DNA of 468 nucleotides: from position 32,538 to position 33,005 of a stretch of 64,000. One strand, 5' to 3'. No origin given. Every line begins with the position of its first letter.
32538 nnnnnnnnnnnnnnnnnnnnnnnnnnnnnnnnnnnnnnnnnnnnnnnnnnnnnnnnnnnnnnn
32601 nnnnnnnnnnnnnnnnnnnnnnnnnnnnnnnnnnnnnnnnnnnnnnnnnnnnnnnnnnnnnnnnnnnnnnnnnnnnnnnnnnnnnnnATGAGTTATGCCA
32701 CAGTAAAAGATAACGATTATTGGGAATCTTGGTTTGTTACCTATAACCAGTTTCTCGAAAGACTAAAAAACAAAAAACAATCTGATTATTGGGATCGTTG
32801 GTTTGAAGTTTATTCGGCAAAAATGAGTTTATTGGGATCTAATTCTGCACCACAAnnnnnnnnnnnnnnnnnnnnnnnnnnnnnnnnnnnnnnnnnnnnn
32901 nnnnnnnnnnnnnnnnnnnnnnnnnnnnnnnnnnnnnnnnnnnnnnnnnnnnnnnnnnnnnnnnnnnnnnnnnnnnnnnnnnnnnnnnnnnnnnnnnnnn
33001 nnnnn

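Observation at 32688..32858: Cys-free, Trp/Tyr-rich 56-aa ORF translationally coupled to nifB in the position normally held by fdxN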

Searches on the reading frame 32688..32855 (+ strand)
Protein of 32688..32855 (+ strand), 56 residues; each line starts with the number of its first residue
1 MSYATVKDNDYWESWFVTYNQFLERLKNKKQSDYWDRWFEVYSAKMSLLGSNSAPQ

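Call 4: search_protein_families(library=pfam, proteins=[window:32688-32855:+], max_evalue=1)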
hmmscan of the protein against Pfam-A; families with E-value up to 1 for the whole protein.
seq(56 aa): 3 families
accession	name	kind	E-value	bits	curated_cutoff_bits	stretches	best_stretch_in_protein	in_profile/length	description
PF08785.16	Ku_PK_bind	-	0.088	13.4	25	1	18-54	65-105/120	Ku C terminal domain like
PF00668.25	Condensation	-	0.22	10.6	30.6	1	10-51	174-214/456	Condensation domain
PF22612.2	GH113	-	0.29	10.9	27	0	5-24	98-117/289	Glycoside Hydrolase Family 113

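Call 5: find_homologous_proteins(query=window:32688-32855:+, max_evalue=10)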
Query seq(56 aa) (56 aa): 2 proteins with E <= 10 among 2 candidates.
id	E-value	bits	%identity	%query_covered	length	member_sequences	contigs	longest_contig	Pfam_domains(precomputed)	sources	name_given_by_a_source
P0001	2.3e-28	114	91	100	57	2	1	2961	-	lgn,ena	-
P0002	3.6e-27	110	88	100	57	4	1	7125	-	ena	-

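Call 6: search_protein_families(library=ncbifam, proteins=[window:32688-32855:+], max_evalue=0.1)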
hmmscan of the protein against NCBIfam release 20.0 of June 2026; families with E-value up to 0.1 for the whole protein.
seq(56 aa): 0 families

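Call 8: find_encoding_contigs(protein=P0001, flank=10000)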
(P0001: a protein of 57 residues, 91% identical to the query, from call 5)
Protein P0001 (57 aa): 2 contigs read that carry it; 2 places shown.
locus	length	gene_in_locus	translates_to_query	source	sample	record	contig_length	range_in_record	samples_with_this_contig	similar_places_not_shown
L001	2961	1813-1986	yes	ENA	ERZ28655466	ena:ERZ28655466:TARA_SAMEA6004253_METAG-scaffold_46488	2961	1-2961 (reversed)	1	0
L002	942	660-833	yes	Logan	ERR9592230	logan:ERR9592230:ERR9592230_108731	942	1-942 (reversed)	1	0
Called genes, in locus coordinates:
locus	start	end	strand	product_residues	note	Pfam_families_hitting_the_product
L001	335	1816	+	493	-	-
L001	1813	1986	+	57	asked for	-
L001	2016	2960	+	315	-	?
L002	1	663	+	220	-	?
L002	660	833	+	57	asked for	-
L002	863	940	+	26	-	?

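Call 9: find_encoding_contigs(protein=P0002, flank=10000)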
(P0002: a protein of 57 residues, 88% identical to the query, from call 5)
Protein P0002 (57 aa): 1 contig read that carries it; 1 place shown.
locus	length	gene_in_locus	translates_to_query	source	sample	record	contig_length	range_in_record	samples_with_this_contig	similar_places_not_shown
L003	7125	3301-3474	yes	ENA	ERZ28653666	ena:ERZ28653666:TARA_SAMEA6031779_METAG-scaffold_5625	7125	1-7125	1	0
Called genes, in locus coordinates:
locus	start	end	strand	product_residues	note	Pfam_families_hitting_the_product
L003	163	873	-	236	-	PF00132:Hexapep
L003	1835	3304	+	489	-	PF04055:Radical_SAM, PF02579:Nitro_FeMo-Co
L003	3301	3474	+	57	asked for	-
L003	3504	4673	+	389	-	PF00266:Aminotran_5, PF01041:DegT_DnrJ_EryC1 (weak), PF01212:Beta_elim_lyase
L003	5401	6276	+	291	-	PF00142:Fer4_NifH, PF01656:CbiA, PF02374:ArsA_ATPase (weak), PF10609:ParA (weak), PF13614:AAA_31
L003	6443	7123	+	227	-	?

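Call 12: find_related_loci(query=A1, collection=genome_contigs, flank=10000)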
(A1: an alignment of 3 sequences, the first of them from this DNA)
Query A1 (56 aa) in genome_contigs; peptide patterns used: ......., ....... (x = any residue, [..] = any of these).
123 stretches matched a pattern; 1 encode a relative of the query (tblastn E <= 1e-3); 1 distinct loci.
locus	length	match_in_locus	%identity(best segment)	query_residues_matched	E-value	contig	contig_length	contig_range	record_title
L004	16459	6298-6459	72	1-54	2e-25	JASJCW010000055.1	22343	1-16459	MAG: Prochloraceae cyanobacterium isolate MO_167.B41 MO_167.c_1530, whole genome shotgun sequence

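Call 26: search_protein_representatives(alignment_id=A1)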
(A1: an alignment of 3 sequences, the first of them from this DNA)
Query: 3 sequences, 57 profile positions. Proteins with E-value up to 0.001 (for the whole library): 38; up to 1e-10: 7; up to 1e-30: 1. The best 38 are listed.
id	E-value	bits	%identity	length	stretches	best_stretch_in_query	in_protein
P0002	1.8e-38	146.3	-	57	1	1-57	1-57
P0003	1.2e-21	92.4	-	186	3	9-51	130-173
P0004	3.6e-16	74.9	-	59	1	1-53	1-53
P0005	3.5e-13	65.3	-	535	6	17-36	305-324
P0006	3.2e-11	59.0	-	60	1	6-55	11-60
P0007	3.7e-11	58.8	-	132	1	9-45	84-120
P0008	4.2e-11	58.6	-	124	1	9-49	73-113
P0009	1.9e-10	56.5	-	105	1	8-46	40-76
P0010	2.1e-10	56.4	-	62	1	9-47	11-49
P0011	2.6e-10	56.1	-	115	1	9-49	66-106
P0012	2.3e-09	53.1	-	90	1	9-46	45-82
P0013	2.5e-09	53.0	-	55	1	9-47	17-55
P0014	5.3e-09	51.9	-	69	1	9-46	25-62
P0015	9.3e-09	51.1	-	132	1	9-49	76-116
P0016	2.1e-08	50.0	-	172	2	8-46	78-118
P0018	5.2e-08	48.7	-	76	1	8-49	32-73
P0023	1.1e-07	47.7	-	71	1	9-47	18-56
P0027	6.2e-07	45.3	-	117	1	8-47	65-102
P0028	1.0e-06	44.6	-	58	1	10-49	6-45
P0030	1.7e-06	43.9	-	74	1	10-43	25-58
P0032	5.0e-06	42.4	-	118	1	9-54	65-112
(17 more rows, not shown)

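Call 28: find_encoding_contigs(protein=P0004, flank=6000, max_places=4)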
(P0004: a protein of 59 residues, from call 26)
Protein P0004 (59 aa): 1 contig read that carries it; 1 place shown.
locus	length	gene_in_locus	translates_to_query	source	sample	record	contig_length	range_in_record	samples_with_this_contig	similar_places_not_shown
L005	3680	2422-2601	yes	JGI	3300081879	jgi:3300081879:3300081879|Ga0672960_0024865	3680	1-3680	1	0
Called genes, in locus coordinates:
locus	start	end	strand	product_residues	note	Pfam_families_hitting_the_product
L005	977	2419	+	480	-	PF04055:Radical_SAM, PF02579:Nitro_FeMo-Co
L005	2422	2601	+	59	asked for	-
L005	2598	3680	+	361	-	?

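Call 29: find_encoding_contigs(protein=P0011, flank=6000, max_places=3)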
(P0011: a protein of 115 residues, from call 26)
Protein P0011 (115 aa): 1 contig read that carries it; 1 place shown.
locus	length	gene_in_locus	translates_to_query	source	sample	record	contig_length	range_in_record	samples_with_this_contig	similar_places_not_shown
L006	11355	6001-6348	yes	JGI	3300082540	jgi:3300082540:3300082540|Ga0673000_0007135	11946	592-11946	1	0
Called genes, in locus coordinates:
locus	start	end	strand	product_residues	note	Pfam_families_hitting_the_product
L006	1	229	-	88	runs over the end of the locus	PF04319:NifZ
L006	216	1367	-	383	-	PF00682:HMGL-like, PF22617:HCS_D2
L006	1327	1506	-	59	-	-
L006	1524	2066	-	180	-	PF00210:Ferritin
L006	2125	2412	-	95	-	PF28237:Asr1405_Asl0597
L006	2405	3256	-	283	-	PF00132:Hexapep (weak)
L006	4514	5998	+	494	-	PF04055:Radical_SAM, PF02579:Nitro_FeMo-Co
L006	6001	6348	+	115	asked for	PF00037:Fer4 (weak), PF12838:Fer4_7 (weak), PF13187:Fer4_9 (weak)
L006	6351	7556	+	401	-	PF00155:Aminotran_1_2, PF00266:Aminotran_5, PF01041:DegT_DnrJ_EryC1 (weak), PF01212:Beta_elim_lyase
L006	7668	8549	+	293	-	PF01592:NifU_N, PF04324:Fer2_BFD, PF01106:NifU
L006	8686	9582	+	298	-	PF00142:Fer4_NifH, PF01656:CbiA, PF02374:ArsA_ATPase (weak), PF10609:ParA (faint), PF13614:AAA_31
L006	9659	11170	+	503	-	PF00148:Oxidored_nitro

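Call 30: predict_structure(alignment_id=A1)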
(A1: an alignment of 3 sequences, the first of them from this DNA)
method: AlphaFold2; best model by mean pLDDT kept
length: 56 residues; sequences in the alignment: 3
mean_pLDDT: 69.1   pTM: 0.34
mean pLDDT of the five models: 69.1, 65.0, 64.8, 61.8, 60.2
residues with pLDDT >= 90: 0; 70-90: 30; 50-70: 23; < 50: 3
segments of 3 or more residues with pLDDT < 50: 54-56
pLDDT, mean of each block of 10 residues (from residue 1): 59 81 73 72 72 50
secondary structure, 60 per line:
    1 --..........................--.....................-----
elements in order: H3-28 H31-51

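Call 31: find_encoding_contigs(protein=P0014, flank=5000, max_places=3)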
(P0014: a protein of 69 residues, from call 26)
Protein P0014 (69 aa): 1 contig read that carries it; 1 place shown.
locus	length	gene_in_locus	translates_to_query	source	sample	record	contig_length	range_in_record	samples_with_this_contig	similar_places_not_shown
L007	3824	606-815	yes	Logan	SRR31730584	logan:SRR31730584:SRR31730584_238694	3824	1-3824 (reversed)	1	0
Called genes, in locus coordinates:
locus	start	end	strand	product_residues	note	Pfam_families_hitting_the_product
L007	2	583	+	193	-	?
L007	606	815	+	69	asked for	-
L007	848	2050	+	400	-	PF00155:Aminotran_1_2, PF00266:Aminotran_5, PF01041:DegT_DnrJ_EryC1 (weak), PF01212:Beta_elim_lyase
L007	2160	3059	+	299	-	PF01592:NifU_N, PF04324:Fer2_BFD, PF01106:NifU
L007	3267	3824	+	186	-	?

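Call 32: find_encoding_contigs(protein=P0018, flank=5000, max_places=3)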
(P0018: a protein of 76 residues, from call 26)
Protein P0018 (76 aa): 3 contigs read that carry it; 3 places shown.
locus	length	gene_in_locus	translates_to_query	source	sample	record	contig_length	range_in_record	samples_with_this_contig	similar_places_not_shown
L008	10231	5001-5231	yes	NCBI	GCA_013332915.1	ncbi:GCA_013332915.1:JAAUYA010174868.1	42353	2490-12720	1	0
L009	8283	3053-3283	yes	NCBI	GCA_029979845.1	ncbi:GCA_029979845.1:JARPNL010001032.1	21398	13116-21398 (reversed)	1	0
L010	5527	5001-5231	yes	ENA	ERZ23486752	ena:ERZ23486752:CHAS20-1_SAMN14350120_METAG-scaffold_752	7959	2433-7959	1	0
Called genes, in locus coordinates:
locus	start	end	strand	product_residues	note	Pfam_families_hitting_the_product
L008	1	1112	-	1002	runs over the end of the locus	PF01637:ATPase_2 (faint), PF13191:AAA_16 (faint), PF13401:AAA_22 (faint)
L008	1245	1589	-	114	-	-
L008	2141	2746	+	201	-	-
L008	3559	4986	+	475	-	PF04055:Radical_SAM, PF02579:Nitro_FeMo-Co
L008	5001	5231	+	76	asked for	-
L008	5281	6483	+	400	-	PF00155:Aminotran_1_2, PF00266:Aminotran_5, PF01041:DegT_DnrJ_EryC1 (weak), PF01212:Beta_elim_lyase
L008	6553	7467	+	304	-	PF01592:NifU_N, PF04324:Fer2_BFD, PF01106:NifU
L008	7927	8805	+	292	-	PF00142:Fer4_NifH, PF01656:CbiA, PF13614:AAA_31 (weak)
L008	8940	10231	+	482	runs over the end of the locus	PF00148:Oxidored_nitro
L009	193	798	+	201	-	-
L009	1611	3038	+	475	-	PF04055:Radical_SAM, PF02579:Nitro_FeMo-Co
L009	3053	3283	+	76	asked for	-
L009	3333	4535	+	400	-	PF00155:Aminotran_1_2, PF00266:Aminotran_5, PF01041:DegT_DnrJ_EryC1 (weak), PF01212:Beta_elim_lyase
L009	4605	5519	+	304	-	PF01592:NifU_N, PF04324:Fer2_BFD, PF01106:NifU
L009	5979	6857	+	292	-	PF00142:Fer4_NifH, PF01656:CbiA, PF13614:AAA_31 (weak)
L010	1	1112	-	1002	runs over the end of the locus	PF01637:ATPase_2 (faint), PF13191:AAA_16 (faint), PF13401:AAA_22 (faint)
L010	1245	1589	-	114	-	-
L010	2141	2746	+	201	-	-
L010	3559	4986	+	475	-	PF04055:Radical_SAM, PF02579:Nitro_FeMo-Co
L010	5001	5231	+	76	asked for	-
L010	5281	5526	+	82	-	?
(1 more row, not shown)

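Call 33: find_encoding_contigs(protein=P0013, flank=5000, max_places=3)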
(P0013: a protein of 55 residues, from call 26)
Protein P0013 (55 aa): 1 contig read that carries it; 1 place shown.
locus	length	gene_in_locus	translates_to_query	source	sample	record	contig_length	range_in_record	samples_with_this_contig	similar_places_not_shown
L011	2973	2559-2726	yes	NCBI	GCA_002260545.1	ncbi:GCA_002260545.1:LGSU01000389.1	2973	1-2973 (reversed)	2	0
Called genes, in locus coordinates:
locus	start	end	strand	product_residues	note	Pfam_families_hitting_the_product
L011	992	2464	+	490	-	PF04055:Radical_SAM, PF02579:Nitro_FeMo-Co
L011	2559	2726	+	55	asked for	-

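Call 37: list_cluster_members(proteins=[window:32688-32855:+, P0018, P0013, P0004, P0014, P0027, P0032, P0003, P0008, P0023])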
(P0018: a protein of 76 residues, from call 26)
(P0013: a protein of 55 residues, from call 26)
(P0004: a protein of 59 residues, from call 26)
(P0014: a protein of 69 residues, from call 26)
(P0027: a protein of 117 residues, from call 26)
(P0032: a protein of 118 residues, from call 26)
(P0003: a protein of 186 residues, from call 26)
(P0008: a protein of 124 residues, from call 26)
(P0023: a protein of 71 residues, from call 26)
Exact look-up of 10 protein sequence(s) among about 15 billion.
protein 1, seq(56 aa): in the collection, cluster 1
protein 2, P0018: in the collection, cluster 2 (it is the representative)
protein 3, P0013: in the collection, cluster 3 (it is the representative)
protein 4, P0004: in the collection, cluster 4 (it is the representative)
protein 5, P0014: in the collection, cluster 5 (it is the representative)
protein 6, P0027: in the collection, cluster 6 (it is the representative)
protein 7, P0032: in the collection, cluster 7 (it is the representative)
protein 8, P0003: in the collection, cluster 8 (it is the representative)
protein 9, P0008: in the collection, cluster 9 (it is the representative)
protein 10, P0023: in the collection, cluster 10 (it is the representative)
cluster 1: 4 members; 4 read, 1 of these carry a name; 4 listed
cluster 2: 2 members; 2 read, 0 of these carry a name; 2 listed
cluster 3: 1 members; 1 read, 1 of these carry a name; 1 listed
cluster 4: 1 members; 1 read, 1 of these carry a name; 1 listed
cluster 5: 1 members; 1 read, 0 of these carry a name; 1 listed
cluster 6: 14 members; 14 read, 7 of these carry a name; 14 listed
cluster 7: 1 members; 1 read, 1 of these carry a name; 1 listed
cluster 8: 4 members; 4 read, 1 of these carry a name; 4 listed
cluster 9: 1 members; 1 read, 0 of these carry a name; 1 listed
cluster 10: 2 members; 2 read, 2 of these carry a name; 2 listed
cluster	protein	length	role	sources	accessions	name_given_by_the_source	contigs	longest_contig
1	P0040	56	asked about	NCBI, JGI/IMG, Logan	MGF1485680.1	MAG: hypothetical protein ACFBSE_01025 [Prochloraceae cyanobacterium]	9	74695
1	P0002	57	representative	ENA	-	-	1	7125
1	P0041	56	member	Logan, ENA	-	-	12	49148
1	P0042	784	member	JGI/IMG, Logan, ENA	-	-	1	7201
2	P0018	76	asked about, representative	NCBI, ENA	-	-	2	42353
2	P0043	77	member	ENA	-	-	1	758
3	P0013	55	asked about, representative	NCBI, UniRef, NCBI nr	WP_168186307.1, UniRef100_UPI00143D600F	hypothetical protein [Hydrocoleum sp. CS-953] | hypothetical protein n=1 Tax=Hydrocoleum sp. CS-953 TaxID=1671698 RepID=UPI00143D600F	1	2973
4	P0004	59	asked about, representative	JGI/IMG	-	hypothetical protein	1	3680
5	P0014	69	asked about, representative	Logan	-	-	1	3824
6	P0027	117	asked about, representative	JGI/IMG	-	ferredoxin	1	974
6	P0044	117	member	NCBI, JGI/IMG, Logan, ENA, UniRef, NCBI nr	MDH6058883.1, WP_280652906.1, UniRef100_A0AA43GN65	4Fe-4S binding protein [Chrysosporum bergii ANA360D] | ferredoxin | 4Fe-4S binding protein n=1 Tax=Chrysosporum bergii ANA360D TaxID=617107 ...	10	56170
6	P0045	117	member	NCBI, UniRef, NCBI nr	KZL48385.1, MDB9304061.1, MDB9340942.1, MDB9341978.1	DUF362 domain-containing protein [Nodularia spumigena] | Ferredoxin n=1 Tax=Nodularia spumigena CENA596 TaxID=1819295 RepID=A0A161VNG0_NODSP | 4Fe-4S binding protein [Nodularia spumigena]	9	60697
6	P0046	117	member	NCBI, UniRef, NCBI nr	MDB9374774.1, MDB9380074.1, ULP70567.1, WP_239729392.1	DUF362 domain-containing protein [Nodularia sphaerocarpa] | DUF362 domain-containing protein n=1 Tax=Nodularia sphaerocarpa TaxID=137816 ... | 4Fe-4S binding protein [Nodularia sphaerocarpa]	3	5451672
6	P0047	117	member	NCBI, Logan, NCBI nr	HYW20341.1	MAG TPA: 4Fe-4S binding protein [Nodularia sp. (in: cyanobacteria)] | 4Fe-4S binding protein [Nodularia sp. (in: cyanobacteria)]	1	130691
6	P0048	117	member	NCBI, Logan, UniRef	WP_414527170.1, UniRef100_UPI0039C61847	DUF362 domain-containing protein [Nodularia chucula] | DUF362 domain-containing protein n=1 Tax=Nodularia chucula TaxID=3093667 ...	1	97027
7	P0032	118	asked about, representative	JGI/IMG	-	ferredoxin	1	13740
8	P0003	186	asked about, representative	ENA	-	-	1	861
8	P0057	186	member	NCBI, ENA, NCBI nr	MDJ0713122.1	MAG: 4Fe-4S binding protein [Prochloraceae cyanobacterium] | 4Fe-4S binding protein [Prochloraceae cyanobacterium]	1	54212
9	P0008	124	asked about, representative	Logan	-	-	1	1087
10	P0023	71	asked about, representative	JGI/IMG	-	hypothetical protein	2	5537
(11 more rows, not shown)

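Call 38: find_encoding_contigs(protein=P0057, flank=8000, max_places=3)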
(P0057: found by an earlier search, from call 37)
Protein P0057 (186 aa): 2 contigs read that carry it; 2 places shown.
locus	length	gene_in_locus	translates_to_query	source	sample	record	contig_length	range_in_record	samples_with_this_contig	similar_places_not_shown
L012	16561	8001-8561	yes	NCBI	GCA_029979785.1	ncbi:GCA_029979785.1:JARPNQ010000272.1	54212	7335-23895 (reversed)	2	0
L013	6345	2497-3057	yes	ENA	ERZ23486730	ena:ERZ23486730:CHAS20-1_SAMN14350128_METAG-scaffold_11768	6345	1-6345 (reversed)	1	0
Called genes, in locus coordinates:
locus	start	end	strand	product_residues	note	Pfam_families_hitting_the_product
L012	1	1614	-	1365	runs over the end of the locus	PF02895:H-kinase_dim, PF02518:HATPase_c, PF01584:CheW, PF00072:Response_reg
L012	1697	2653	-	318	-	PF03193:RsgA_GTPase (faint), PF00009:GTP_EFTU, PF00071:Ras (weak), PF00350:Dynamin_N (faint), PF01926:MMR_HSR1, PF02421:FeoB_N, PF07650:KH_2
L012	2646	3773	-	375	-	PF00246:Peptidase_M14 (faint), PF24827:AstE_AspA_cat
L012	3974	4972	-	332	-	PF05235:CHAD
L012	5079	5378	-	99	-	-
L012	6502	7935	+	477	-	PF04055:Radical_SAM, PF02579:Nitro_FeMo-Co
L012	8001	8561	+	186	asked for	PF00037:Fer4 (weak)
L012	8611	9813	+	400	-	PF00266:Aminotran_5, PF00155:Aminotran_1_2 (weak), PF01212:Beta_elim_lyase (weak)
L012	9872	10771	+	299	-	PF01592:NifU_N, PF04324:Fer2_BFD, PF01106:NifU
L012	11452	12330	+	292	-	PF00142:Fer4_NifH, PF01656:CbiA, PF02374:ArsA_ATPase (weak), PF10609:ParA (weak), PF13614:AAA_31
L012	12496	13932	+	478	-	PF00148:Oxidored_nitro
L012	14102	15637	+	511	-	PF11844:DUF3364, PF00148:Oxidored_nitro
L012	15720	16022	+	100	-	PF06967:Mo-nitro_C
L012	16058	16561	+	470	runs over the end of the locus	PF00148:Oxidored_nitro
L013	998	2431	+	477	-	PF04055:Radical_SAM, PF02579:Nitro_FeMo-Co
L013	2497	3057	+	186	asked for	PF00037:Fer4 (weak)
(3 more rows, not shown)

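Call 45: find_homologous_proteins(query=A4, max_evalue=0.001)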
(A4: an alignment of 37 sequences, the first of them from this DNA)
Query A4 (37 sequences) (47 aa, profile of the alignment): 10 proteins with E <= 0.001 among 13 candidates.
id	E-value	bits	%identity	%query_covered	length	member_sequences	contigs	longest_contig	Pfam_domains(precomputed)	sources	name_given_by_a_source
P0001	1.0e-15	75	89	100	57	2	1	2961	-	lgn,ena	-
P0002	2.6e-15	74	85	100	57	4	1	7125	-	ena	-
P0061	3.3e-15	73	77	100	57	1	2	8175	-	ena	-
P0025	3.5e-15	73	45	85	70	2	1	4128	-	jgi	jgi:lysophospholipase L1-like esterase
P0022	5.6e-15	73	43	85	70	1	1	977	-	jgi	jgi:hypothetical protein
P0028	8.2e-15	72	37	87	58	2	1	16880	-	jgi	jgi:hypothetical protein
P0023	1.3e-14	71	45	81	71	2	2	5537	-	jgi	jgi:hypothetical protein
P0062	3.4e-14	70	68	100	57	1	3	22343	-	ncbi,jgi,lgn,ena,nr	ncbi:MAG: hypothetical protein QNJ38_08170 [Prochloraceae cyanobacterium]|nr:hypothetical protein [P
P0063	8.5e-14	69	42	91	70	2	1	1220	-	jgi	jgi:hypothetical protein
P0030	1.0e-11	62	47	77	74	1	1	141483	-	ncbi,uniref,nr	ncbi:hypothetical protein BST81_19780 [Leptolyngbya sp. 'hensonii']|uniref:hypothetical protein n=1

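Call 46: search_solved_structures(query=A4, max_evalue=10)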
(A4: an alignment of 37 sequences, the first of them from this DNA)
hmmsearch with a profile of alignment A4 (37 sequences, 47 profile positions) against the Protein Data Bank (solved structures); distinct sequences matched with E-value up to 10: 0.
